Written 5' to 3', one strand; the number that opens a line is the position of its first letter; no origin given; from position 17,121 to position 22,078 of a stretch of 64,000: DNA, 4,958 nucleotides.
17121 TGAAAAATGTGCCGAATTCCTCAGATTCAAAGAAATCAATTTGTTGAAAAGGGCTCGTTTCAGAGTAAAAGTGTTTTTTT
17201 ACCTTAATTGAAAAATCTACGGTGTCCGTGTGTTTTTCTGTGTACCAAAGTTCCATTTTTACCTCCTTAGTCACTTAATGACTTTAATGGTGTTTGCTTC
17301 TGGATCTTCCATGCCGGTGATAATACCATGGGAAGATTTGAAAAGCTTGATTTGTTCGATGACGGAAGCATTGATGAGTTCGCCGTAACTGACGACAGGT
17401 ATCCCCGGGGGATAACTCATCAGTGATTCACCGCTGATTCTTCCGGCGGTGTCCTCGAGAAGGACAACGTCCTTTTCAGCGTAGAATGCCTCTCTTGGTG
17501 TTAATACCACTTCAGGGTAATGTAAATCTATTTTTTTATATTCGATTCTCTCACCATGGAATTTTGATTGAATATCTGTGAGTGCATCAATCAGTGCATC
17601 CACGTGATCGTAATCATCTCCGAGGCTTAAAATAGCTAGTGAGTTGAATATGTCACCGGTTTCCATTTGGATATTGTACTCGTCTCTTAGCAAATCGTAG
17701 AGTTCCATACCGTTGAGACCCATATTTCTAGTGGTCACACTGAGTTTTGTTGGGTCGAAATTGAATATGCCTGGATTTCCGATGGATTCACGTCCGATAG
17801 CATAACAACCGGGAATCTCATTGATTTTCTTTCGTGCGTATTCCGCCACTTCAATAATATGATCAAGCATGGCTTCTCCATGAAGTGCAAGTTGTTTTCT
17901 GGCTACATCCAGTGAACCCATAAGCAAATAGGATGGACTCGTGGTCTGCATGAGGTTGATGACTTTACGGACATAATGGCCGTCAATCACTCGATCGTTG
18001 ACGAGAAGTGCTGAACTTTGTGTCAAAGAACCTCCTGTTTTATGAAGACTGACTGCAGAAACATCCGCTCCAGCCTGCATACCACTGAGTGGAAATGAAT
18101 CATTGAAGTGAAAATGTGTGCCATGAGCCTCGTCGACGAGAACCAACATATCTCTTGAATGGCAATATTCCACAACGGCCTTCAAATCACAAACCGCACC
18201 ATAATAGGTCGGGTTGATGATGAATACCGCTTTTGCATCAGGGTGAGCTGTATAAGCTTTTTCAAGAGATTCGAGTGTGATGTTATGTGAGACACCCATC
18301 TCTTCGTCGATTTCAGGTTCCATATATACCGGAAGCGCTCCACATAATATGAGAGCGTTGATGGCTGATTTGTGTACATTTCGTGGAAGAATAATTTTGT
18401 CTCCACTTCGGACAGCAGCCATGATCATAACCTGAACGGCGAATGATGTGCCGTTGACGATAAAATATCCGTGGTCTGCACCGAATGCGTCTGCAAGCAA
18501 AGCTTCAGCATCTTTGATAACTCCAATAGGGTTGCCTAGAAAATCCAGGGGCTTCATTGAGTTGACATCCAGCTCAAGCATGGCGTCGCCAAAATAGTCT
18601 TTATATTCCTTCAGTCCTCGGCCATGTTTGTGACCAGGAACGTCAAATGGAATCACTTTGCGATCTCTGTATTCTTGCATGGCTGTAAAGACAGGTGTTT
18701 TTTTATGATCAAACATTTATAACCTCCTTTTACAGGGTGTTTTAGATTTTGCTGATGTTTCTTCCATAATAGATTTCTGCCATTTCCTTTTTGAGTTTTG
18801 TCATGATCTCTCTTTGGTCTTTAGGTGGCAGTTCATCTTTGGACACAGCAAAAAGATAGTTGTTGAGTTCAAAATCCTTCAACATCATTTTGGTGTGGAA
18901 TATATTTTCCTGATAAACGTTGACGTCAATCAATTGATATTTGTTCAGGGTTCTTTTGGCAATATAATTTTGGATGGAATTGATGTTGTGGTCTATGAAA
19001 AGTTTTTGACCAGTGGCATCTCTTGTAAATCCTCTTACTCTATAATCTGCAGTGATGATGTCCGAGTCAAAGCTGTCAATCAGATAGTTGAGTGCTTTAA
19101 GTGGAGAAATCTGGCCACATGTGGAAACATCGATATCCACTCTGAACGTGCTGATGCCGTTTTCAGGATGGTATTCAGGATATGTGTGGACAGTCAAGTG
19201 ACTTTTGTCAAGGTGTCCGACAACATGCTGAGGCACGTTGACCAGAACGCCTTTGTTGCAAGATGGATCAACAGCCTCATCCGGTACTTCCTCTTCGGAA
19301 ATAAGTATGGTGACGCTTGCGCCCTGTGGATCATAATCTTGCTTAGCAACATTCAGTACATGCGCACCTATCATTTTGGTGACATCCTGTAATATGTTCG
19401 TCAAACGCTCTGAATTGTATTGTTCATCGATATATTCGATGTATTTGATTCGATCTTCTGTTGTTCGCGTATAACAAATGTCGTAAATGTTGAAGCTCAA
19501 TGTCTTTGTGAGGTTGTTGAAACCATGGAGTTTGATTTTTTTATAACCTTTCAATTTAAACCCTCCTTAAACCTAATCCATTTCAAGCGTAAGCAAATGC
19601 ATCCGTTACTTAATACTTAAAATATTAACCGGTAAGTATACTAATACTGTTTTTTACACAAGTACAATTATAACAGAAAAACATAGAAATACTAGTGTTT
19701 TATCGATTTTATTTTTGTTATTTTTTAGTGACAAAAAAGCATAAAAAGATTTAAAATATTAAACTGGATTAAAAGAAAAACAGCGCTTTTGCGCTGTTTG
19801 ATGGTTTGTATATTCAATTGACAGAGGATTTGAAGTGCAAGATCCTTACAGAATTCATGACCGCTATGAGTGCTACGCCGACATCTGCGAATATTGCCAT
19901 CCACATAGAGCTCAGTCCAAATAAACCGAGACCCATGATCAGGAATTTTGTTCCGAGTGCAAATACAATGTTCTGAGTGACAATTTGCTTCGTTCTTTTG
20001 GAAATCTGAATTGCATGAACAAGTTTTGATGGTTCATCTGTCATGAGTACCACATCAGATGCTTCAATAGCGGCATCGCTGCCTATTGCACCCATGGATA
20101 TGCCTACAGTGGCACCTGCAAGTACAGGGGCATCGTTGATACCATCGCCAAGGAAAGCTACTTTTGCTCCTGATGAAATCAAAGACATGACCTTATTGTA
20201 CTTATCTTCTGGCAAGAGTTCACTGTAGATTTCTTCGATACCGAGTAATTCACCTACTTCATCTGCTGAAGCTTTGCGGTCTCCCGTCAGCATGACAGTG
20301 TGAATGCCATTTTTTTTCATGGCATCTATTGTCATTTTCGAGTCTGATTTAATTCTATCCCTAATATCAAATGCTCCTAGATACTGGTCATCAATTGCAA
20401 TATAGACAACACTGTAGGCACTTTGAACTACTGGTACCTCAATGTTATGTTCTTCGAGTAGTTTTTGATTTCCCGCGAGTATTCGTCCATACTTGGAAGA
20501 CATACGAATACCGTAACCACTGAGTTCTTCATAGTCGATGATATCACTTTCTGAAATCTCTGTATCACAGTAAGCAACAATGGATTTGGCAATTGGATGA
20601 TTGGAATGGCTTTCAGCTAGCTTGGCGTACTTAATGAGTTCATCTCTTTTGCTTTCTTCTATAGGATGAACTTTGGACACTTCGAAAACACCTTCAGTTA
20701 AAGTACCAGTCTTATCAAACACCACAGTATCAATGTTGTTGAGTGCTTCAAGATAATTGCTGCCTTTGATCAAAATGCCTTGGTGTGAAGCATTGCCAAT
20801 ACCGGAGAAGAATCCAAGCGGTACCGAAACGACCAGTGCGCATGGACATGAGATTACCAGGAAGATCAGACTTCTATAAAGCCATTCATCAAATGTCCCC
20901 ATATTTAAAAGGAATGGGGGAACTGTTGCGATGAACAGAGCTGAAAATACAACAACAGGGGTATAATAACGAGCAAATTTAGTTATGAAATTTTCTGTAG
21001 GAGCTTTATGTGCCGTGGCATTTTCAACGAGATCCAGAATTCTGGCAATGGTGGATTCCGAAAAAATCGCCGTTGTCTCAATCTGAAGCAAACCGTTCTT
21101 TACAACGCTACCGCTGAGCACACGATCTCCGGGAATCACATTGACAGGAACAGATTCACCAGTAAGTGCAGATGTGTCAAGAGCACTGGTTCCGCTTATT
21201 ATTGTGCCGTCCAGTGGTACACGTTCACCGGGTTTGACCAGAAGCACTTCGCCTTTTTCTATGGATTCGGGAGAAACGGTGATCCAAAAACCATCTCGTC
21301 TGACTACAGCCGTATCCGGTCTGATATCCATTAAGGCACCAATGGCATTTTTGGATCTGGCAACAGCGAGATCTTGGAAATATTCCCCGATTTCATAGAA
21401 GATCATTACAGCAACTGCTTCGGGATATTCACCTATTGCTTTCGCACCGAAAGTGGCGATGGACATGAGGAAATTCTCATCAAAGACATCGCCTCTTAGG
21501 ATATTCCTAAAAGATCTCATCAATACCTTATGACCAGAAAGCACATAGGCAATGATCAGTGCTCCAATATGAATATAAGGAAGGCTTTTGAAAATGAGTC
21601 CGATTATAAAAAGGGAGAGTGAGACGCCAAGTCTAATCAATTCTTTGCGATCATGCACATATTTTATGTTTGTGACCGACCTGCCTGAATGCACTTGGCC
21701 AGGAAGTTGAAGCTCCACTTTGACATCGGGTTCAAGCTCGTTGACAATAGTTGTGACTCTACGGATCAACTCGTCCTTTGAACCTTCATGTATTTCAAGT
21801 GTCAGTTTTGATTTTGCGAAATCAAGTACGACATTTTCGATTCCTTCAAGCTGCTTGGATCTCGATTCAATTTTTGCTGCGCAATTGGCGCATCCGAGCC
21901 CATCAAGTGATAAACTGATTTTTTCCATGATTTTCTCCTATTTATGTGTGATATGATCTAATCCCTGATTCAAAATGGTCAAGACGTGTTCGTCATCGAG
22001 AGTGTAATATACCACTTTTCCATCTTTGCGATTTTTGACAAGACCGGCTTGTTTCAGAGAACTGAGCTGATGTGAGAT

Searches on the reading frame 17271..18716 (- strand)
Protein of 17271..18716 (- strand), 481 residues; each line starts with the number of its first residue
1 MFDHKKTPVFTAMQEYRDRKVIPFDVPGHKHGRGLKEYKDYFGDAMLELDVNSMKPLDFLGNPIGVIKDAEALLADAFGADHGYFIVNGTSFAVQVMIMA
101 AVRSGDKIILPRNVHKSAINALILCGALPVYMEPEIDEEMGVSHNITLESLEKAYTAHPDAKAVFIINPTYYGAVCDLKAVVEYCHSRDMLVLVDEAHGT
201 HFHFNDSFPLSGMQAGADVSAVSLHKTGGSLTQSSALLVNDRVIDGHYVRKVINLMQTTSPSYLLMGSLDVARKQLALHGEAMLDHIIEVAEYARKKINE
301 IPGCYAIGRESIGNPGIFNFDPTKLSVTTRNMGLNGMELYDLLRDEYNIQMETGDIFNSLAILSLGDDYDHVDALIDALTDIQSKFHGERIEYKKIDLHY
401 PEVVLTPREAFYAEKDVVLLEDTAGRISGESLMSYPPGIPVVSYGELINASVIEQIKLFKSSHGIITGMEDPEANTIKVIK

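Call 22: search_protein_families(library=ncbifam, proteins=[window:17271-18716:-], max_evalue=0.00001)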
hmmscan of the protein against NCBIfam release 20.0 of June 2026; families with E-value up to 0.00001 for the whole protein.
window:17271-18716:- (481 aa): 14 families
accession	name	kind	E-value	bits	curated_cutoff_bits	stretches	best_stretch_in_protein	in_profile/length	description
NF011603.0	PRK15029.1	equivalog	3.2e-28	98.5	1167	1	7-289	141-450/756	arginine decarboxylase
NF011928.0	PRK15399.1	subfamily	3.4e-28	98.3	968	1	4-299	127-440/713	lysine decarboxylase LdcC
NF010092.0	PRK13578.1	subfamily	3.8e-28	98.2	794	1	6-299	108-436/720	ornithine decarboxylase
TIGR04301.1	ODC_inducible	exception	7.8e-27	93.8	1310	1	6-299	108-436/719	ornithine decarboxylase SpeF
NF011929.0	PRK15400.1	subfamily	4.6e-24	84.7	1056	2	8-300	131-441/714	lysine decarboxylase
TIGR04318.1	lacto_ODC_hypo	hypoth_equivalog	1.4e-21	76.5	950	1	4-273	87-391/695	putative ornithine decarboxylase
NF008687.0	PRK11706.1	equivalog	1.9e-11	43.4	375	1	70-242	36-196/375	dTDP-4-amino-4,6-dideoxygalactose transaminase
TIGR03588.1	PseC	equivalog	1.7e-10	40.4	423.5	1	67-226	32-184/380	UDP-4-amino-4,6-dideoxy-N-acetyl-beta-L-altrosamine transaminase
NF008658.2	PRK11658.1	equivalog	7.4e-10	38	631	1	71-207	39-166/379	UDP-4-amino-4-deoxy-L-arabinose aminotransferase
TIGR02379.1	ECA_wecE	subfamily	2.1e-09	36.6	434.85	1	74-244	40-199/376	dTDP-4-amino-4,6-dideoxy-D-glucose transaminase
TIGR04181.1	NHT_00031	hypoth_equivalog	6.2e-07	28.6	420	1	67-197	32-169/359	LegC family aminotransferase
NF005810.0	PRK07671.1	equivalog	7.7e-06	25.2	594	0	70-294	55-263/377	bifunctional cystathionine gamma-lyase/homocysteine desulfhydrase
NF041364.1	GntC_guanitoxin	equivalog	8e-06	25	415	0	85-223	64-201/356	guanitoxin biosynthesis PLP-dependent (S)-gamma-hydroxy-L-arginine cyclodehydratase GntC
NF006810.0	PRK09331.1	subfamily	8e-06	24.9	301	0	67-237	67-233/397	Sep-tRNA:Cys-tRNA synthetase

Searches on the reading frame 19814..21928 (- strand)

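Call 22: search_protein_families(library=ncbifam, proteins=[window:19814-21928:-], max_evalue=0.00001)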
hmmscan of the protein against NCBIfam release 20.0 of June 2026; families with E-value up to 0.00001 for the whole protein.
window:19814-21928:- (704 aa): 19 families
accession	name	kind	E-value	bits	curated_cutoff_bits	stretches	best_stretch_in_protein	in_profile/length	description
TIGR01525.1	ATPase-IB_hvy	subfamily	1.5e-171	572.1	346.25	1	152-695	2-559/560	heavy metal translocating P-type ATPase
TIGR01512.1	ATPase-IB2_Cd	subfamily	1.4e-154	515.5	313.5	1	152-697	2-493/494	cadmium family heavy metal-translocating P-type ATPase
NF008262.1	PRK11033.1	equivalog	4.1e-152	508.2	1005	1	3-700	42-731/731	zinc/cadmium/mercury/lead-transporting ATPase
NF033775.1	P_type_ZntA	exception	2.7e-138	462.4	1240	1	3-698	49-730/732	Zn(II)/Cd(II)/Pb(II) translocating P-type ATPase ZntA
TIGR01511.1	ATPase-IB1_Cu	subfamily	4e-115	385.7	397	1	168-673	43-512/542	copper-translocating P-type ATPase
NF007952.0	PRK10671.1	equivalog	1.7e-97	327.5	1316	1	160-658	281-786/838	copper-exporting P-type ATPase CopA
TIGR01494.1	ATPase_P-type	subfamily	2.4e-79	267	62.3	1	175-678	3-471/478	HAD-IC family P-type ATPase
TIGR01647.1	ATPase-IIIA_H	equivalog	8.4e-53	179.6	615.5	2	153-457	40-347/755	plasma-membrane proton-efflux P-type ATPase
TIGR01497.1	kdpB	equivalog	1.7e-51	175.1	527.9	1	167-646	64-566/675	potassium-transporting ATPase subunit KdpB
NF010609.0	PRK14010.1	equivalog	2.5e-44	151.6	1323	2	183-453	81-352/673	K(+)-transporting ATPase subunit B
TIGR01517.1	ATPase-IIB_Ca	equivalog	2.4e-33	115.4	507.05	2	208-440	159-401/882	calcium-translocating P-type ATPase, PMCA-type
TIGR01522.1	ATPase-IIA2_Ca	equivalog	3e-28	98.1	798.3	2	562-674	562-672/854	calcium-transporting P-type ATPase, PMR1-type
TIGR01657.1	P-ATPase-V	hypoth_equivalog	1.7e-25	88.8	618.25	3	339-434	388-478/1055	ATP13A2 family polyamine export P-type ATPase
TIGR01106.1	ATPase-IIC_X-K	subfamily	4.7e-23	81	946.1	2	173-448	112-387/997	Na,H/K antiporter P-type ATPase subunit alpha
TIGR01524.1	ATPase-IIIB_Mg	equivalog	4.8e-23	81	610.75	2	554-635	569-649/867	magnesium-translocating P-type ATPase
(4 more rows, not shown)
